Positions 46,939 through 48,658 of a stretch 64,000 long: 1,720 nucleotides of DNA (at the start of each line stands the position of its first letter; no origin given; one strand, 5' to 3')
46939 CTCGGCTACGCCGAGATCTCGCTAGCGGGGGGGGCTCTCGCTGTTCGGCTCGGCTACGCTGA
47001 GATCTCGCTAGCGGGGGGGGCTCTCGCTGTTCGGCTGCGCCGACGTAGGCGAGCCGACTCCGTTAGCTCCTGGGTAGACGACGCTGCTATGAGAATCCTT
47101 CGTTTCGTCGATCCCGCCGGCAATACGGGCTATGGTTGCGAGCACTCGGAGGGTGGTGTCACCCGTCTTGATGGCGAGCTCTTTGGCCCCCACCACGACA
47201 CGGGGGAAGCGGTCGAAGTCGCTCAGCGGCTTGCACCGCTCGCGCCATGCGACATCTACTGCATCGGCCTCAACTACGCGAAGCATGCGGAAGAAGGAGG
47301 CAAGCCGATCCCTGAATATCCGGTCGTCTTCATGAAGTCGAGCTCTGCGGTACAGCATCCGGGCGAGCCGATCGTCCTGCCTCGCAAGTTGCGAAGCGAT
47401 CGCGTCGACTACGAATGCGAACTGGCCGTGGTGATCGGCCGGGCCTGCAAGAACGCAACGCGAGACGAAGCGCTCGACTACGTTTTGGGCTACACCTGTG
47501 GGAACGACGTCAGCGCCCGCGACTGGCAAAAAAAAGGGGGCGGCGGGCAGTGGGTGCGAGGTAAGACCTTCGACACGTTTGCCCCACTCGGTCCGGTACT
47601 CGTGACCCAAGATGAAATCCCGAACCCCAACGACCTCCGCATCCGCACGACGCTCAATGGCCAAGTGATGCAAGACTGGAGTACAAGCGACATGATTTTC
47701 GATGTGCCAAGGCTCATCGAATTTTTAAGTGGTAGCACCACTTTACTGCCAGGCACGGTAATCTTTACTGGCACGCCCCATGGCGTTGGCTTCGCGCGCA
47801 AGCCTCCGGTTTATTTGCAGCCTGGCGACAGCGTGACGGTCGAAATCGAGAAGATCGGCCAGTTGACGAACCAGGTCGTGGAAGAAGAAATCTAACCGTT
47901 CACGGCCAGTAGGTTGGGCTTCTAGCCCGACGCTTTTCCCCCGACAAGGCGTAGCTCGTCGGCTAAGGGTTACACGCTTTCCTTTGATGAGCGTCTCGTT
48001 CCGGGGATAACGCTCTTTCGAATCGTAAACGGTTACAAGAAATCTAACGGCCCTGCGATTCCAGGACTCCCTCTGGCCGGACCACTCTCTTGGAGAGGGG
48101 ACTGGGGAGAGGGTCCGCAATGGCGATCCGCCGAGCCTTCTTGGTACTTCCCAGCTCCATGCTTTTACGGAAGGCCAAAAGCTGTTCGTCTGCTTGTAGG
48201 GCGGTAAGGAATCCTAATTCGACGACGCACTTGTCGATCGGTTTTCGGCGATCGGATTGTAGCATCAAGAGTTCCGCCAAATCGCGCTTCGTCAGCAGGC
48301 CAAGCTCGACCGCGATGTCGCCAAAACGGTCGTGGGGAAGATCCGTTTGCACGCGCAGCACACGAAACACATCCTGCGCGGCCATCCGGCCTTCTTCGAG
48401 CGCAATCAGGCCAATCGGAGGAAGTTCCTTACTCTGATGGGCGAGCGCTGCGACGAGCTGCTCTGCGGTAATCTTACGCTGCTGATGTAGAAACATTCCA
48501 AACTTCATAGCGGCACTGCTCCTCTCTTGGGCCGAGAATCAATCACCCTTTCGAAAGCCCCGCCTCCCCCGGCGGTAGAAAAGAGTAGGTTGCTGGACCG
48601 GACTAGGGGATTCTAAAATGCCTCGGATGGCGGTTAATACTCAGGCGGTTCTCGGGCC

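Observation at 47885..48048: MITE-like element with target-site duplication and REP cargo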

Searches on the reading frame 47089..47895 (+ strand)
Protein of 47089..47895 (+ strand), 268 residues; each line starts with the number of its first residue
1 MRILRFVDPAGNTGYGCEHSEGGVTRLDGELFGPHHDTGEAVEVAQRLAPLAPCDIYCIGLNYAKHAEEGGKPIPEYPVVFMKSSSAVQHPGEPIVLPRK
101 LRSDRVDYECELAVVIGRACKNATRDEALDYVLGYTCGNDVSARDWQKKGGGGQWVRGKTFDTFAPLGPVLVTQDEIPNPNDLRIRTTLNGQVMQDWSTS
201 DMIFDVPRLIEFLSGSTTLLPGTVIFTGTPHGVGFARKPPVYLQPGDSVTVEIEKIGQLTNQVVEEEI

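Call 17: search_protein_families(library=pfam, proteins=[window:47089-47895:+])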
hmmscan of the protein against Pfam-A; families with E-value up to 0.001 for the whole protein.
window:47089-47895:+ (268 aa): 2 families
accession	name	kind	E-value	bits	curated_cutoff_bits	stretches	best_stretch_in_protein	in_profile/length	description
PF01557.24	FAA_hydrolase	-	2.9e-79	266.1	23.9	1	56-264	2-214/214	Fumarylacetoacetate (FAA) hydrolase C-terminal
PF10370.14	Rv2993c-like_N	-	0.00064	21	21.3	0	1-45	1-43/50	Rv2993c-like, N-terminal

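Call 62: find_encoding_contigs(protein=window:47089-47892:+, flank=1500, max_places=10)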
Protein window:47089-47892:+ (268 aa): no gene with exactly this product is on record in the collection.

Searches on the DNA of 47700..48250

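Call 56: search_rna_families(source=window, start=47700, end=48250, threshold=evalue, max_evalue=1)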
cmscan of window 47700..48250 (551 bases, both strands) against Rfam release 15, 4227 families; matches with E-value up to 1: 0.
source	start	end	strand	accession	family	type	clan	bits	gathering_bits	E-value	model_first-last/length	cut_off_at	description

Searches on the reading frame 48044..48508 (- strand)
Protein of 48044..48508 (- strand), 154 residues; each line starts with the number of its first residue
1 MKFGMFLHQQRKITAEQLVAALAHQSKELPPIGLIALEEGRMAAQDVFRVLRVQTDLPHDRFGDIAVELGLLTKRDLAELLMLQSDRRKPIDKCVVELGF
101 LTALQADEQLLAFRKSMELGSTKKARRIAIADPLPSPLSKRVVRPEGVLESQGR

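Call 17: search_protein_families(library=pfam, proteins=[window:48044-48508:-])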
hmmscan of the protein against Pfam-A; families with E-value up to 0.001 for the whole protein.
window:48044-48508:- (154 aa): 0 families

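Call 64: find_related_loci(query=window:48047-48508:-, collection=metagenome_contigs, flank=1500)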
Query window:48047-48508:- (154 aa) in metagenome_contigs; peptide patterns used: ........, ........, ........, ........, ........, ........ (x = any residue, [..] = any of these).
298 stretches matched a pattern, but none encodes a relative of the query by tblastn (E <= 1e-3).
